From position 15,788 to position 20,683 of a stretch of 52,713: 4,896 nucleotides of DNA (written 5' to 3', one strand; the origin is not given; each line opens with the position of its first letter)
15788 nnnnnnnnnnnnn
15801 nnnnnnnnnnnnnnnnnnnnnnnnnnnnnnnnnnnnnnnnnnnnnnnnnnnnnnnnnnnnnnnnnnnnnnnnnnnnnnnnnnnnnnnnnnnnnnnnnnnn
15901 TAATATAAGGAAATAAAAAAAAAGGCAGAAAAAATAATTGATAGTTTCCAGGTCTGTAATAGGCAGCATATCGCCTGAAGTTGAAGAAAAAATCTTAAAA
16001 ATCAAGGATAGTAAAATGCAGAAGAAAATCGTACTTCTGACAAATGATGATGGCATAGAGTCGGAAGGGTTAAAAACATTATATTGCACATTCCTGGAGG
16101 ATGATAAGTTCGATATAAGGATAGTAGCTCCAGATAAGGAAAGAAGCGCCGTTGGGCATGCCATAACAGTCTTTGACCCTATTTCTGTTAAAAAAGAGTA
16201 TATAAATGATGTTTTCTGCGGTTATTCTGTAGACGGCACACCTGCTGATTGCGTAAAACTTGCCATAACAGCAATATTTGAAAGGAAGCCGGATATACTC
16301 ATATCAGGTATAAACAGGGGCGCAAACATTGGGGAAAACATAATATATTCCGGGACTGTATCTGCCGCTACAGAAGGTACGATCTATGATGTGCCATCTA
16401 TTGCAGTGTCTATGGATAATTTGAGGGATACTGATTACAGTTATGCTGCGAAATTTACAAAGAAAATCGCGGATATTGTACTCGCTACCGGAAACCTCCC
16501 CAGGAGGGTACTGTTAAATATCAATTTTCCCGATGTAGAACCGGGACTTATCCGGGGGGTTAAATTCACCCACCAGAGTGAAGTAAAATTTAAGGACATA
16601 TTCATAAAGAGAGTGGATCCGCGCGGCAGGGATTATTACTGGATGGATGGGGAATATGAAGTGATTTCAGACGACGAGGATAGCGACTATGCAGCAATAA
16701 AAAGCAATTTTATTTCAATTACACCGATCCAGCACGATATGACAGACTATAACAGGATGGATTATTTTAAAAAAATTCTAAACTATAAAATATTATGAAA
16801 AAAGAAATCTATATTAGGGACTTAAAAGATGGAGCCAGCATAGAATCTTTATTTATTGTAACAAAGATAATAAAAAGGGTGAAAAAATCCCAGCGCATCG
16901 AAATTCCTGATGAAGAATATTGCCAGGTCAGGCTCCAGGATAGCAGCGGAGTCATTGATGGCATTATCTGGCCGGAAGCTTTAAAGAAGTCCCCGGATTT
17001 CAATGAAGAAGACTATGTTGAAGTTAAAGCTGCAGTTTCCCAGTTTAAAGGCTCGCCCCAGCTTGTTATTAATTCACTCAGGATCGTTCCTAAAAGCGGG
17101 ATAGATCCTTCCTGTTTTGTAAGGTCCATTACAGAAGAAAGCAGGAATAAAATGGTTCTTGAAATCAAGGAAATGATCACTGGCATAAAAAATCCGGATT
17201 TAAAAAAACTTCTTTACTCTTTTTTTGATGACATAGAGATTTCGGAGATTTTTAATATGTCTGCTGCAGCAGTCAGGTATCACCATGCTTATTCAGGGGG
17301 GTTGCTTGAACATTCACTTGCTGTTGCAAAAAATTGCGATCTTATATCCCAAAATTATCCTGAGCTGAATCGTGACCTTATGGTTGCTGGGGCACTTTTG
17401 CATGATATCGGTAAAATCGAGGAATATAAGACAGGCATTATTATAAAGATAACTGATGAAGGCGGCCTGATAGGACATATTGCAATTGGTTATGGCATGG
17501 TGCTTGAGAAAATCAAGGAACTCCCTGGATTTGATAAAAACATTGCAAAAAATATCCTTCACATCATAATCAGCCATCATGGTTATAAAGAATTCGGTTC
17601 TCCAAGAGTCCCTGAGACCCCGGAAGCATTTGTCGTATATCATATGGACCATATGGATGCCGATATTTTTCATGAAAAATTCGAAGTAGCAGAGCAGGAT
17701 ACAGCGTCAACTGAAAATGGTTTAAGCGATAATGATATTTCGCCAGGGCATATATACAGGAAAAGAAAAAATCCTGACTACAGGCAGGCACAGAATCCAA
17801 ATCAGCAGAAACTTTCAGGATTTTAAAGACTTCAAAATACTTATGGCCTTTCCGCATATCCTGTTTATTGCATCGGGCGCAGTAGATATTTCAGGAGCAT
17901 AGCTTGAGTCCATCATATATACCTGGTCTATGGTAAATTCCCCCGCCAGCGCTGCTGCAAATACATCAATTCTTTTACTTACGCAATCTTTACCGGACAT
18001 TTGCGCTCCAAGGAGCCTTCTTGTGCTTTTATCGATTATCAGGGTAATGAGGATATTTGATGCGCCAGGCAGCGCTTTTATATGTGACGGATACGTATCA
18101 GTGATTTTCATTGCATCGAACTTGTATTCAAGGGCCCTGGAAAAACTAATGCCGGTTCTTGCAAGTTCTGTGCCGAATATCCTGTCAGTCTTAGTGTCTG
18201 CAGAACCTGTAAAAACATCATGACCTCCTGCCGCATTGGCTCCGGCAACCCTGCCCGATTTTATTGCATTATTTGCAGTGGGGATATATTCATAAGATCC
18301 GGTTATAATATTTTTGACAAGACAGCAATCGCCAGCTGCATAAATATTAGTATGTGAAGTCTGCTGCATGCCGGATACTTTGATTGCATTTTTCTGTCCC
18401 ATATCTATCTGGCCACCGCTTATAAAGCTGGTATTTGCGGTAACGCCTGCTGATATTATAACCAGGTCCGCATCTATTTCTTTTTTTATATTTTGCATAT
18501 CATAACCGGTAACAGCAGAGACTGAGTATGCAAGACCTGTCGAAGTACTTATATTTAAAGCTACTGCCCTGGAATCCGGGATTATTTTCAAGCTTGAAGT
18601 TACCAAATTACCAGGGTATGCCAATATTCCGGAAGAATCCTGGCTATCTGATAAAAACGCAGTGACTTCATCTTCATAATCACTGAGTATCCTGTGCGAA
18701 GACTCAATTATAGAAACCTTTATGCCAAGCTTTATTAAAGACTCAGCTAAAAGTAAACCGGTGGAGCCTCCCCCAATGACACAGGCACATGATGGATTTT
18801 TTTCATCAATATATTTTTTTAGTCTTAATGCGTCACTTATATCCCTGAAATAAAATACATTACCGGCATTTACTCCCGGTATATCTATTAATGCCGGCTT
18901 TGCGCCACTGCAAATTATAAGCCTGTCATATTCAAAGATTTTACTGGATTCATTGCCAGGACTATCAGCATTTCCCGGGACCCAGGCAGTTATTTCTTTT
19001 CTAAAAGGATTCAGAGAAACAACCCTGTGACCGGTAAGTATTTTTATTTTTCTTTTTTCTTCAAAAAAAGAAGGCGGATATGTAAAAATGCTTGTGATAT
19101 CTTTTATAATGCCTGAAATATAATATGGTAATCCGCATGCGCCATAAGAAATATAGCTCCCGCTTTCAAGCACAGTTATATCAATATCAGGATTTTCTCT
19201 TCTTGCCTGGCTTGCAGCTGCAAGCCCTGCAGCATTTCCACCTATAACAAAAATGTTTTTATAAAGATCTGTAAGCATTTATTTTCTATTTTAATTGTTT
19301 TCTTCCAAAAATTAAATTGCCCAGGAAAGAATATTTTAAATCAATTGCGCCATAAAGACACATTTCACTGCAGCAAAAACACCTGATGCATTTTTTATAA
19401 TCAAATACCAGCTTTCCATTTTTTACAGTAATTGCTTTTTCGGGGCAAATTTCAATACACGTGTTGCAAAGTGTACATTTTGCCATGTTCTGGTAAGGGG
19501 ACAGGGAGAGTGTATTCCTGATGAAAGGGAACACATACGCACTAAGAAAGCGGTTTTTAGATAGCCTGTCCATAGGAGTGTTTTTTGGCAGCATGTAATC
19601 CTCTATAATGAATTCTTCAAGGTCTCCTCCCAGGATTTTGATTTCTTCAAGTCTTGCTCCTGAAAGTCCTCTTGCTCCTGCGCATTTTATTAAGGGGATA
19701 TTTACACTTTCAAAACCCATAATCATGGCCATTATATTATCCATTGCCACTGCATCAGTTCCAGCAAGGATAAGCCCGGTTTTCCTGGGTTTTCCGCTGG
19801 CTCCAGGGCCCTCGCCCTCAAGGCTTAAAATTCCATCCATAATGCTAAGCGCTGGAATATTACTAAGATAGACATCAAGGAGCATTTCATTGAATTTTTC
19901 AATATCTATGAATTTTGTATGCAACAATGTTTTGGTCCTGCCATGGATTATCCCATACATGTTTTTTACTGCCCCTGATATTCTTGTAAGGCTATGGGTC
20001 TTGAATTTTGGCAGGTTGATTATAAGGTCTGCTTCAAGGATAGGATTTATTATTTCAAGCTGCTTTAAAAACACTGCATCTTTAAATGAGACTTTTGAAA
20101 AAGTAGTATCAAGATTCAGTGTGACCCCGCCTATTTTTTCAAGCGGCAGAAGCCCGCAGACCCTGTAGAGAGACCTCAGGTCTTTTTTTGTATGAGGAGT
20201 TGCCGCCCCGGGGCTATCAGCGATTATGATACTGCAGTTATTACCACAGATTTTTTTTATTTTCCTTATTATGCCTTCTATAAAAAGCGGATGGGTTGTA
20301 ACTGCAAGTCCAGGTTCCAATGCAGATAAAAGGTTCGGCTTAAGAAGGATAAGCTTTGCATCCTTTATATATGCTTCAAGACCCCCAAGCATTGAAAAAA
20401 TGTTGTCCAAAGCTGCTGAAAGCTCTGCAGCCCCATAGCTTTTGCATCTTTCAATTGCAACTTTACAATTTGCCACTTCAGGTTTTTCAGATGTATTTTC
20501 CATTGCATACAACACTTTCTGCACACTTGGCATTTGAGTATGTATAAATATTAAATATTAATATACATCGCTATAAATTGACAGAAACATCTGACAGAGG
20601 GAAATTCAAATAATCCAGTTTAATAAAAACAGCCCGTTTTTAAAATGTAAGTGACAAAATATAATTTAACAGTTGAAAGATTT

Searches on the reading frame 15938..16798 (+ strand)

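Call 57: search_protein_families(library=pfam, proteins=[window:15938-16798:+], max_evalue=0.0001)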
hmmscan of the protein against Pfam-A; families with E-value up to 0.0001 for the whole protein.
window:15938-16798:+ (286 aa): 1 family
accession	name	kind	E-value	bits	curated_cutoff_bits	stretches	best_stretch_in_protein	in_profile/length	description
PF01975.23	SurE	-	3.5e-60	203.5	22.1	1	32-218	1-187/189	Survival protein SurE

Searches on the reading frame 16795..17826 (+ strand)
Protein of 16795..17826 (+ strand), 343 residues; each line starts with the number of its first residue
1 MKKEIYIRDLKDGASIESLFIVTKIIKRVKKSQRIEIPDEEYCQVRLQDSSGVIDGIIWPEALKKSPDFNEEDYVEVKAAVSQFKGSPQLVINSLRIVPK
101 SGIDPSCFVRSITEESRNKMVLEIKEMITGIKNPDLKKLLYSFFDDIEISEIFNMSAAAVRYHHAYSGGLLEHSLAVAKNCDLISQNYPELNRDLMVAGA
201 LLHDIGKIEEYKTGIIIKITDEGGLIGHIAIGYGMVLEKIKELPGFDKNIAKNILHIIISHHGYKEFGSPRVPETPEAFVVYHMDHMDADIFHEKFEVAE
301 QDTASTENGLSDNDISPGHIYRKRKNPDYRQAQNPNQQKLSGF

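Call 57: search_protein_families(library=pfam, proteins=[window:16795-17826:+], max_evalue=0.0001)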
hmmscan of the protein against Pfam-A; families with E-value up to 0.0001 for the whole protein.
window:16795-17826:+ (343 aa): 3 families
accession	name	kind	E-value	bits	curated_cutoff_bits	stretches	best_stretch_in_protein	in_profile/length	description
PF01966.28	HD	-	2e-16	60.8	22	1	171-290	2-116/116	HD domain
PF01336.31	tRNA_anti-codon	-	2e-07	31.3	27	1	43-98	18-75/75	OB-fold nucleic acid binding domain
PF07514.17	TraI_2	-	2.3e-05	24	23.9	1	117-180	16-76/324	Putative helicase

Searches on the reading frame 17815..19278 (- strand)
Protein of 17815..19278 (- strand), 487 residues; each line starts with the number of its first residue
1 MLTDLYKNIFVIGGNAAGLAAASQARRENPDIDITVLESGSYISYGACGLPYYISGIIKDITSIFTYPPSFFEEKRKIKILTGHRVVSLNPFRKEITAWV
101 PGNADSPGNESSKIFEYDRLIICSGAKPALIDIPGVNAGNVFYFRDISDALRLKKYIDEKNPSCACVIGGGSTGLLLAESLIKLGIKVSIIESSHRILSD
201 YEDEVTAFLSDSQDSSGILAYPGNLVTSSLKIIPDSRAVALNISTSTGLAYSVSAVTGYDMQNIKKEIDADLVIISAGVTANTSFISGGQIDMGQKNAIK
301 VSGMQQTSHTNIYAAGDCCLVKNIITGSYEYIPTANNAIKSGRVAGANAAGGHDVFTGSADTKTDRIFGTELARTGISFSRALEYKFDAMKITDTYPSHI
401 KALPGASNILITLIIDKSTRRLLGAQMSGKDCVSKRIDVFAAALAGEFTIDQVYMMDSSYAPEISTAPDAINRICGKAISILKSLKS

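Call 57: search_protein_families(library=pfam, proteins=[window:17815-19278:-], max_evalue=0.0001)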
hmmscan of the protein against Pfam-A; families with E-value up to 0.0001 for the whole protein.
window:17815-19278:- (487 aa): 7 families
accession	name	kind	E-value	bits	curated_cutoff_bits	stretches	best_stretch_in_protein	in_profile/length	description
PF07992.20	Pyr_redox_2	-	2.9e-47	161.9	26.1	1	8-342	2-291/291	Pyridine nucleotide-disulphide oxidoreductase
PF13450.12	NAD_binding_8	-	2.9e-09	37.5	21.9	0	11-44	1-32/68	NAD(P)-binding Rossmann-like domain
PF00070.33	Pyr_redox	-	8.3e-09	36.3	22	1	166-222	3-59/82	Pyridine nucleotide-disulphide oxidoreductase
PF02852.28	Pyr_redox_dim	-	1.1e-07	32.5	25.3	1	370-467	9-105/110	Pyridine nucleotide-disulphide oxidoreductase, dimerisation domain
PF03486.20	HI0933_like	-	1.5e-06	28.3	50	0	166-197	4-35/244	HI0933-like protein Rossmann domain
PF05834.18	Lycopene_cycl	-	4.4e-06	26.5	23.4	0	167-198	4-37/380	Lycopene cyclase protein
PF01266.30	DAO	-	6.1e-06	26.4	27.9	0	166-195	3-32/353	FAD dependent oxidoreductase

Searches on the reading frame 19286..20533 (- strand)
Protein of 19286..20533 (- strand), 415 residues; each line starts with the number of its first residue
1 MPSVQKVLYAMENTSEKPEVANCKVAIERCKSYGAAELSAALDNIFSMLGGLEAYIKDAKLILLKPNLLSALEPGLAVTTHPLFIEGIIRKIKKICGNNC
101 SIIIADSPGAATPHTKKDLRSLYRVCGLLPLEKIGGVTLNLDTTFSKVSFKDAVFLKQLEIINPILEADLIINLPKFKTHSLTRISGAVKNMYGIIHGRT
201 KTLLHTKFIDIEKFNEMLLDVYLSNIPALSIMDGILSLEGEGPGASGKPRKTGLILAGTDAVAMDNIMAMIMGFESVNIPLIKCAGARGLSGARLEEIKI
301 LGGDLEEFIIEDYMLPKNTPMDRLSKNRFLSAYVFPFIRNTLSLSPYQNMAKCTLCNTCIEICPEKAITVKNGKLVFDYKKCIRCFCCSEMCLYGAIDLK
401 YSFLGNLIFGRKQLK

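Call 28: search_protein_families(library=pfam, proteins=[window:19286-20533:-], max_evalue=0.001)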
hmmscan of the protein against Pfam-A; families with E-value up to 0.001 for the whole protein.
window:19286-20533:- (415 aa): 7 families
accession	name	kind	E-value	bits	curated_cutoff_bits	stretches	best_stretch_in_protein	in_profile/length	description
PF04015.17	DUF362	-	3.7e-49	167.9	24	1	62-269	1-199/200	Domain of unknown function (DUF362)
PF13237.11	Fer4_10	-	4.1e-06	27.1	25.5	1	346-392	2-52/53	4Fe-4S dicluster domain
PF00037.32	Fer4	-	5e-06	26.6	21.1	1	347-369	2-24/24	4Fe-4S binding domain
PF13183.11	Fer4_8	-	1.4e-05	25.9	27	0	346-366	47-67/68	4Fe-4S dicluster domain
PF12838.12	Fer4_7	-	3.2e-05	24.7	27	1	352-396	1-52/52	4Fe-4S dicluster domain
PF12837.12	Fer4_6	-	7.2e-05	23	25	1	349-368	5-24/24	4Fe-4S binding domain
PF13187.11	Fer4_9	-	0.00016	22.1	27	1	352-397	1-52/52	4Fe-4S dicluster domain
